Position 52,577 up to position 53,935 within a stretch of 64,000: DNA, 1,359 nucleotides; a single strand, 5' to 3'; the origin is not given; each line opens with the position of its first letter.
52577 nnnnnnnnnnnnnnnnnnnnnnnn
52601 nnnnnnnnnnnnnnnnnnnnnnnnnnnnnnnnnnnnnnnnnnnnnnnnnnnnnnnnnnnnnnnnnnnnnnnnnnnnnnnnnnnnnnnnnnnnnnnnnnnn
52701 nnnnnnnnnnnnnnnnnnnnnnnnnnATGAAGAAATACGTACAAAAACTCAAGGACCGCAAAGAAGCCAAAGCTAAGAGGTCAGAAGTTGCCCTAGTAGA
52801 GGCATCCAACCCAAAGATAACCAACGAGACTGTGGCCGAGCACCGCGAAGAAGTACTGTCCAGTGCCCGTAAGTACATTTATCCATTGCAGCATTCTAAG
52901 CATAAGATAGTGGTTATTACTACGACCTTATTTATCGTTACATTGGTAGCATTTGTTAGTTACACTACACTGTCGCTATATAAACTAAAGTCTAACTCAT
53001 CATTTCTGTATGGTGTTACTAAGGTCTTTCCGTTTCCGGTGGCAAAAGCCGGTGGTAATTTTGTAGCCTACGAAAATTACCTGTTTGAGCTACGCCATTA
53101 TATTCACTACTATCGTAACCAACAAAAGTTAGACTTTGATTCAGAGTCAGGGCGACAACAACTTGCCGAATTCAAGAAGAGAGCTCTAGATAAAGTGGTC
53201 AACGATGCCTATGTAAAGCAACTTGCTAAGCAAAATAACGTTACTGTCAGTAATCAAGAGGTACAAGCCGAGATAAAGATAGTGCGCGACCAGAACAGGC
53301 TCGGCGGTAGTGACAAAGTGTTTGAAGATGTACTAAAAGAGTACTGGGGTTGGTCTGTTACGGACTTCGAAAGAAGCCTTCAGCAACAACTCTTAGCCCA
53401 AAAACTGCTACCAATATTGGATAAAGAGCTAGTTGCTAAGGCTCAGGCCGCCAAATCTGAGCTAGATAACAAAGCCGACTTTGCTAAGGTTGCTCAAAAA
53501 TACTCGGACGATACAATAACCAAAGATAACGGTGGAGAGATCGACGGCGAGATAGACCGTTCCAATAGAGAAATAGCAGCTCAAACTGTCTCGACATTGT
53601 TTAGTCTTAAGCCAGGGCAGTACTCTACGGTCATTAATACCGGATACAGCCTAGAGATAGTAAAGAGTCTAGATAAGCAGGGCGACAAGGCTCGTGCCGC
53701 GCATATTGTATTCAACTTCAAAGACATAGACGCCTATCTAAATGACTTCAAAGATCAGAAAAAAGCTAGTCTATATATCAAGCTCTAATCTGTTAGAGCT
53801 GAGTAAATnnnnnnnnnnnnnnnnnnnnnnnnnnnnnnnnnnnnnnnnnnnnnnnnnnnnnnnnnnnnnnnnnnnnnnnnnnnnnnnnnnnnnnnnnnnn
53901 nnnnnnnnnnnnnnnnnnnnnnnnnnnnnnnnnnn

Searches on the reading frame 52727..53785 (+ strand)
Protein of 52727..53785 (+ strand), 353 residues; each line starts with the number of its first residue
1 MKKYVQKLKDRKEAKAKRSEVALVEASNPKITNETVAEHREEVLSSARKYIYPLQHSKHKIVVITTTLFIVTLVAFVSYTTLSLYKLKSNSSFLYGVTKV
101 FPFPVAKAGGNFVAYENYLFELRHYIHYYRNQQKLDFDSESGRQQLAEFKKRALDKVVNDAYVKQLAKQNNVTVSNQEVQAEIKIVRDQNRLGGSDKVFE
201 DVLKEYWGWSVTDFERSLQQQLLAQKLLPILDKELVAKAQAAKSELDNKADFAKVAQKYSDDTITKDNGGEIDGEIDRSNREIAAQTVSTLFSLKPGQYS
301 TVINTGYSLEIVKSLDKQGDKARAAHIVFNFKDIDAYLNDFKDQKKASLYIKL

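Call 101: search_protein_families(library=pfam, proteins=[window:52727-53785:+], max_evalue=0.1)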
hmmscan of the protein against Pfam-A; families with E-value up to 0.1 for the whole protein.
window:52727-53785:+ (353 aa): 8 families
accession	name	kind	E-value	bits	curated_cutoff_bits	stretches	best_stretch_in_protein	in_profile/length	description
PF13624.11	SurA_N_3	-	4.4e-16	59.6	27.2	1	59-227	8-161/162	SurA-like N-terminal domain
PF00639.27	Rotamase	-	2.4e-11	44.9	21.7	1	233-313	16-94/97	PPIC-type PPIASE domain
PF13616.12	Rotamase_3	-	7.4e-10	39.8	22.5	1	233-317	34-115/116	PPIC-type PPIASE domain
PF13623.11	SurA_N_2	-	1.5e-06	28.5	28.5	1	69-185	16-121/145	SurA-like N-terminal domain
PF05698.19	Trigger_C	-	1.7e-05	25.3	22.7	1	132-191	63-128/162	Bacterial trigger factor protein (TF) C-terminus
PF13145.12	Rotamase_2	-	2.2e-05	25.7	27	1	237-316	34-107/121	PPIC-type PPIASE domain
PF09312.16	SurA_N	-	0.014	16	30.8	1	149-224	42-114/118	SurA N-terminal domain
PF21878.2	STIV_turret_1st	-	0.026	15.1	27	1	73-112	14-53/134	C381 turret protein 1st galactose-binding domain-like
